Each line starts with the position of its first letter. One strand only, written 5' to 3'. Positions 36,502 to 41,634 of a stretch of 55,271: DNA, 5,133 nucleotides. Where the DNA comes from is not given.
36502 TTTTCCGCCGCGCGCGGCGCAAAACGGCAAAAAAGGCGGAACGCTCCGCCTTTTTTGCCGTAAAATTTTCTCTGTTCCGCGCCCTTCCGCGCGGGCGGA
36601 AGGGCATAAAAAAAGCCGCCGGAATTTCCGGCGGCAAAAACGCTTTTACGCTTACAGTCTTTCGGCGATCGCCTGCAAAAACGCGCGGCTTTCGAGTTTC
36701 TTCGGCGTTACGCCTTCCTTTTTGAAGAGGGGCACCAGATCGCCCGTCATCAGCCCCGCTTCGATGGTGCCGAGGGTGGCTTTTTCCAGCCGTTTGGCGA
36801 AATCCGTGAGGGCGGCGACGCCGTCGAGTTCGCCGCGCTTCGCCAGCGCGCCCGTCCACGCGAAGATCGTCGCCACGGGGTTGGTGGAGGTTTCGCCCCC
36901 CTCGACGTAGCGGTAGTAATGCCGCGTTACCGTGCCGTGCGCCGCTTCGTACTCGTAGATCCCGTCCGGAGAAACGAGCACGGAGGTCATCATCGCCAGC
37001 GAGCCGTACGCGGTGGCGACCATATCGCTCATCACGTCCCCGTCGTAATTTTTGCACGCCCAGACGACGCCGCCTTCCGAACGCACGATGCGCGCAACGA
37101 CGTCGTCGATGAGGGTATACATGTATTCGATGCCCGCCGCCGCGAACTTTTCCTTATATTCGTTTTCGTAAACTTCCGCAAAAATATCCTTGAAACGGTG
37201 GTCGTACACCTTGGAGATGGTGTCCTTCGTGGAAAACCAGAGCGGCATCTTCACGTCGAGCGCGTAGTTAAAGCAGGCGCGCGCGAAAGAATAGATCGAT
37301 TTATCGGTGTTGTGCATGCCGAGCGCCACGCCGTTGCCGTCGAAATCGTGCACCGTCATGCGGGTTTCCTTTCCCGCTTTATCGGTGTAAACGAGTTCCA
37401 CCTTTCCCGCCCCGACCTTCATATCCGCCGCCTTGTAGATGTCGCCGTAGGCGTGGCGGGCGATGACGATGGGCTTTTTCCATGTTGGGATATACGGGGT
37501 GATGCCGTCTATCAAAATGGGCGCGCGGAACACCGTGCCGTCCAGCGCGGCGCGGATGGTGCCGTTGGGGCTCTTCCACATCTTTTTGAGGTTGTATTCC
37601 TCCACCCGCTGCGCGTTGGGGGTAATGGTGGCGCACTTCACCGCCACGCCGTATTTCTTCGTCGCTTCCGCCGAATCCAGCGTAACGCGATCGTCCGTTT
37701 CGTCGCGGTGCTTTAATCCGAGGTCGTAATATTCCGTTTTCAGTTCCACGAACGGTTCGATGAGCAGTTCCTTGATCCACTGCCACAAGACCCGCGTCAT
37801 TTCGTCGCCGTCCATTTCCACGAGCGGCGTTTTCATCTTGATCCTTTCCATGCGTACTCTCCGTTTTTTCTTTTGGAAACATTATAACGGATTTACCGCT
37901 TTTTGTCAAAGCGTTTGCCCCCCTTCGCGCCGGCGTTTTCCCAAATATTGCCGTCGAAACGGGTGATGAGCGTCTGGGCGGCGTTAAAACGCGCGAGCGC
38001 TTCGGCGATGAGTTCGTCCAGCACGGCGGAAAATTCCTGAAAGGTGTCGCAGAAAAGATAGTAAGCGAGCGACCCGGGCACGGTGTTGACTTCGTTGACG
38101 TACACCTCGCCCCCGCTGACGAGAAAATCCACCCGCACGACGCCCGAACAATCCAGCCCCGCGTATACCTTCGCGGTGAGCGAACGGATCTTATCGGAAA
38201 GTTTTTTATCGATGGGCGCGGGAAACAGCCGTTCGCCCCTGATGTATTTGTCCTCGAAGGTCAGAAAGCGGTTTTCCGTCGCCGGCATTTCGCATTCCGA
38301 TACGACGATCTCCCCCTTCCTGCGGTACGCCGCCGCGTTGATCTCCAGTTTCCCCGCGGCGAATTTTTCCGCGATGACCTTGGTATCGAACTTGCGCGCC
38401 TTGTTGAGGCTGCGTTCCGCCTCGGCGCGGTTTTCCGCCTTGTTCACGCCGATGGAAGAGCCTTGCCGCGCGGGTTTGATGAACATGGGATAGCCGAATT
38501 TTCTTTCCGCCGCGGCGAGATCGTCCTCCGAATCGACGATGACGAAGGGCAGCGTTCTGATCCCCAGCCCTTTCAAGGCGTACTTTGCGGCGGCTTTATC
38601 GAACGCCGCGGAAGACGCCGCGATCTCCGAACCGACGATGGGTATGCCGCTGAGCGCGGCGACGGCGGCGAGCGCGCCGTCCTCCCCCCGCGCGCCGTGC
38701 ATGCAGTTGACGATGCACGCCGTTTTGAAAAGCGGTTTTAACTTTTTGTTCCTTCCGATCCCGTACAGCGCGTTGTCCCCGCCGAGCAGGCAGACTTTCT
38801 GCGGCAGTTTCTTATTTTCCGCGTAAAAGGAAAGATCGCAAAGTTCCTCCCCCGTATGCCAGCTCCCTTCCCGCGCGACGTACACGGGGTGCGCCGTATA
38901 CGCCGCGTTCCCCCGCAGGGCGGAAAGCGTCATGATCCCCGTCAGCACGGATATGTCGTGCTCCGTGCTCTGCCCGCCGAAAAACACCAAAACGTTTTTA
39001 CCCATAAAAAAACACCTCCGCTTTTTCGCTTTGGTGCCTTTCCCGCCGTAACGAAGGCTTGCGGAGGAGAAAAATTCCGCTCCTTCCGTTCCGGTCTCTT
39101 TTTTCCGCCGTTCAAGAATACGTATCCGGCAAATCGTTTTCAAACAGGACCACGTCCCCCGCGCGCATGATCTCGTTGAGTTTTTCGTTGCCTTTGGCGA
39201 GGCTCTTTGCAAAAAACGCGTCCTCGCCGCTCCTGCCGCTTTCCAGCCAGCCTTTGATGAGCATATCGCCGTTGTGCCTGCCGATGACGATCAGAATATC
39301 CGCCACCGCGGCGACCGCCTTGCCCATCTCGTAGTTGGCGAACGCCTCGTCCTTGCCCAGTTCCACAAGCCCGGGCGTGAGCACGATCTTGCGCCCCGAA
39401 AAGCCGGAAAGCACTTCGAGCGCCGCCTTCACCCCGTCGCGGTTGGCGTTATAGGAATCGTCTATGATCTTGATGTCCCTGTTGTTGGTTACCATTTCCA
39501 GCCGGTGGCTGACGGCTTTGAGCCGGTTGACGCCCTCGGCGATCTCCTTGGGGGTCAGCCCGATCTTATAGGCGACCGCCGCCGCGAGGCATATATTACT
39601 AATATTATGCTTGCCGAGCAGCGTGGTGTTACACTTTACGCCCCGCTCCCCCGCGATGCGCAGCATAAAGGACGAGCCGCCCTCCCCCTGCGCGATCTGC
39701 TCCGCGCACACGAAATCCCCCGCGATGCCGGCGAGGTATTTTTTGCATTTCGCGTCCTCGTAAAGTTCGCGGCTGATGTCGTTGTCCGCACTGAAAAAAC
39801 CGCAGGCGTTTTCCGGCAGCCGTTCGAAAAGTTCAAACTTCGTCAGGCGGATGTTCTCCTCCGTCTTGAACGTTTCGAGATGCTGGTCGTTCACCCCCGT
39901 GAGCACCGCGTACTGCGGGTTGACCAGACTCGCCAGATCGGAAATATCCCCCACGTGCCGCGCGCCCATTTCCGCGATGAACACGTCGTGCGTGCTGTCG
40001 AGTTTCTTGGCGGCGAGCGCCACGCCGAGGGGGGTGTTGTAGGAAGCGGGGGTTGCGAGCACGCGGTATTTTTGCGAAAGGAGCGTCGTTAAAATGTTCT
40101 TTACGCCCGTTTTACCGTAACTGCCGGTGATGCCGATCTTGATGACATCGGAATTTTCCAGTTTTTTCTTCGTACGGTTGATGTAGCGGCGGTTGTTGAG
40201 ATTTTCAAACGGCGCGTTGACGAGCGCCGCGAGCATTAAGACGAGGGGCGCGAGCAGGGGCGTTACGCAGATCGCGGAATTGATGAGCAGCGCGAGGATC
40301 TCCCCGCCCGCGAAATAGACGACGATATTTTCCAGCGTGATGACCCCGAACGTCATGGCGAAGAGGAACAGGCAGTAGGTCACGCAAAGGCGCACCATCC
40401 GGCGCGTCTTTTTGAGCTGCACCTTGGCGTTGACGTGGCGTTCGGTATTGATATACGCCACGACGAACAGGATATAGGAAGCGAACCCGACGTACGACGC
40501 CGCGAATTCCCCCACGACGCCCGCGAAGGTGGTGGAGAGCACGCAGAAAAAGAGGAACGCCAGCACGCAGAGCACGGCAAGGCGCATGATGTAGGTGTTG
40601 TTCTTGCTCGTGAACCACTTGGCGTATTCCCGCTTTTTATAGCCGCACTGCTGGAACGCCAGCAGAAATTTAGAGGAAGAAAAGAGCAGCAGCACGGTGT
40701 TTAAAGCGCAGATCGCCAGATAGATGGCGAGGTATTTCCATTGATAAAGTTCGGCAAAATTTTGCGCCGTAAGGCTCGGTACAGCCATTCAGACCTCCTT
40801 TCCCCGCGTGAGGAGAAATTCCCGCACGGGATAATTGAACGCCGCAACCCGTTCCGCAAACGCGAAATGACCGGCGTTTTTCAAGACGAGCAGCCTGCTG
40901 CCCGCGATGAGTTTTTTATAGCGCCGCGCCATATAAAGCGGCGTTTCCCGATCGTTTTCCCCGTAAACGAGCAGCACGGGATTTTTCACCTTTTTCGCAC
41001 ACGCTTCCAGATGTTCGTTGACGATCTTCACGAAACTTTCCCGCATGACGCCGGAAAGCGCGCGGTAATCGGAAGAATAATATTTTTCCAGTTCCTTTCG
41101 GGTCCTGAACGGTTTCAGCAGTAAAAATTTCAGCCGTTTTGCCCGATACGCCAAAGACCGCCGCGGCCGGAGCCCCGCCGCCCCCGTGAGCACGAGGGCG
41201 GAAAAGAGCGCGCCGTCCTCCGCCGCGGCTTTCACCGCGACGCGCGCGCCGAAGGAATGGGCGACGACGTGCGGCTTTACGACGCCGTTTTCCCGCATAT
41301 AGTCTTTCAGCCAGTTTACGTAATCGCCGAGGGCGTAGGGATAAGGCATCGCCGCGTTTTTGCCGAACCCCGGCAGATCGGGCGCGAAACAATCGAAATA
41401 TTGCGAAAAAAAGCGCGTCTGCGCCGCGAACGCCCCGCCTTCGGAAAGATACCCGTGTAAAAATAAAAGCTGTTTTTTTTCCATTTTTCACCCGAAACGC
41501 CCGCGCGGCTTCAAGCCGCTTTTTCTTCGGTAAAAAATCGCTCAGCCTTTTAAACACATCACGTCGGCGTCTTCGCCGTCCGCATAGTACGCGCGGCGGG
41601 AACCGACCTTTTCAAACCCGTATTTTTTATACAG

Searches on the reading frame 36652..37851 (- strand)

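Call 40: search_protein_families(library=pfam, proteins=[window:36652-37851:-], max_evalue=0.001)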
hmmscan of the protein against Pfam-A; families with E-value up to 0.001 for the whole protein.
window:36652-37851:- (399 aa): 1 family
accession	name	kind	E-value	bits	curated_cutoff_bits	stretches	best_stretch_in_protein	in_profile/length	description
PF00180.25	Iso_dh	-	1.5e-55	189.3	27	1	9-374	5-334/348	Isocitrate/isopropylmalate dehydrogenase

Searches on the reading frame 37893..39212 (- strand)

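Call 40: search_protein_families(library=pfam, proteins=[window:37893-39212:-], max_evalue=0.001)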
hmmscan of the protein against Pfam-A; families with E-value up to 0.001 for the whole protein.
window:37893-39212:- (439 aa): 5 families
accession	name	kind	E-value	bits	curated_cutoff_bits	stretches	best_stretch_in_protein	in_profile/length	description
PF07478.18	Dala_Dala_lig_C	-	1.3e-37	129.7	24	1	214-403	3-200/204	D-ala D-ala ligase C-terminus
PF01820.27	Dala_Dala_lig_N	-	7.9e-20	72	34.6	1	73-195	1-121/121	D-ala D-ala ligase N-terminus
PF02222.28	ATP-grasp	-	1.5e-15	57.8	27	1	213-376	3-160/179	ATP-grasp domain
PF02786.22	CPSase_L_D2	-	2.1e-09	37.6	19.8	1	205-377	1-178/211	Carbamoyl-phosphate synthase L chain, ATP binding domain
PF02655.19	ATP-grasp_3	-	2.6e-05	24.8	23.2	1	237-377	28-155/160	ATP-grasp domain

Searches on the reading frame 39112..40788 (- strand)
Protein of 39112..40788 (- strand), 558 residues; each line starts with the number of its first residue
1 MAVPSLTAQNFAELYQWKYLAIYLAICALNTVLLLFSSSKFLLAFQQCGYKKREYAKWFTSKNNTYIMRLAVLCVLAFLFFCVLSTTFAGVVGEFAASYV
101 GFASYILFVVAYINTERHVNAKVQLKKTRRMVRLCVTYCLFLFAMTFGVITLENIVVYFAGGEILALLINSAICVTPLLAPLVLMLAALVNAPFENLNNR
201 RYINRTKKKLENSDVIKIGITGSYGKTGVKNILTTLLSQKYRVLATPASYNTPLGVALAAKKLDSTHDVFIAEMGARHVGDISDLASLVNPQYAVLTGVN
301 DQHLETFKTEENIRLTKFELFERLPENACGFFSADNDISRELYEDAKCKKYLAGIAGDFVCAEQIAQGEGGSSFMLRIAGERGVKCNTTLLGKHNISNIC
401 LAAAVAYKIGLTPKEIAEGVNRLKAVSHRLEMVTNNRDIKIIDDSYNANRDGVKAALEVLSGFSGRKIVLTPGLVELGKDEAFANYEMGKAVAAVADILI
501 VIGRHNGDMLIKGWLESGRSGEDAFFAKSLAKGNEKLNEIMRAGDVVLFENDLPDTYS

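Call 40: search_protein_families(library=pfam, proteins=[window:39112-40788:-], max_evalue=0.001)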
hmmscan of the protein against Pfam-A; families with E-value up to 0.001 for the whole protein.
window:39112-40788:- (558 aa): 2 families
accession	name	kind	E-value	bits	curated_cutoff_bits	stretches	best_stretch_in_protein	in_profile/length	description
PF08245.18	Mur_ligase_M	-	1e-36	127.2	24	1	220-406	1-200/200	Mur ligase middle domain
PF02875.26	Mur_ligase_C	-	5.6e-13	50.3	28.4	1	428-549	1-123/127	Mur ligase, glutamate ligase domain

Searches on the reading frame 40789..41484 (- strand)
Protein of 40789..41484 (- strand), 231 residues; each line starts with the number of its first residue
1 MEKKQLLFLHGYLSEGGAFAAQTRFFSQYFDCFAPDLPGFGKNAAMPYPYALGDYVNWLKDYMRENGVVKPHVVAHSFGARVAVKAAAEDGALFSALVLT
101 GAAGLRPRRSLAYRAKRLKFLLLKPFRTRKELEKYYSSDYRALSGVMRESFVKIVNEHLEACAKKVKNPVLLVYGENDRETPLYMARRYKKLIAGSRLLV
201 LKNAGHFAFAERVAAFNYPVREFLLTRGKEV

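Call 40: search_protein_families(library=pfam, proteins=[window:40789-41484:-], max_evalue=0.001)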
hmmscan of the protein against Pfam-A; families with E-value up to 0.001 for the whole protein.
window:40789-41484:- (231 aa): 5 families
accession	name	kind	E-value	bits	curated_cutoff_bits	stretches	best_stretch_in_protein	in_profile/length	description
PF00561.26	Abhydrolase_1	-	3.1e-23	83.1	25.8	2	6-126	3-122/245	alpha/beta hydrolase fold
PF12697.13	Abhydrolase_6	-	4.4e-19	70.4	26.3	1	6-215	1-213/217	Alpha/beta hydrolase family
PF12146.15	Hydrolase_4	-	6.9e-11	42.3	27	1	3-206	4-232/239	Serine aminopeptidase, S33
PF08386.16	Abhydrolase_4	-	1e-08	35.6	21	1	164-226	31-93/103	TAP-like protein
PF03959.19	FSH1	-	2.7e-06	27.6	21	0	2-29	3-30/211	Serine hydrolase (FSH1)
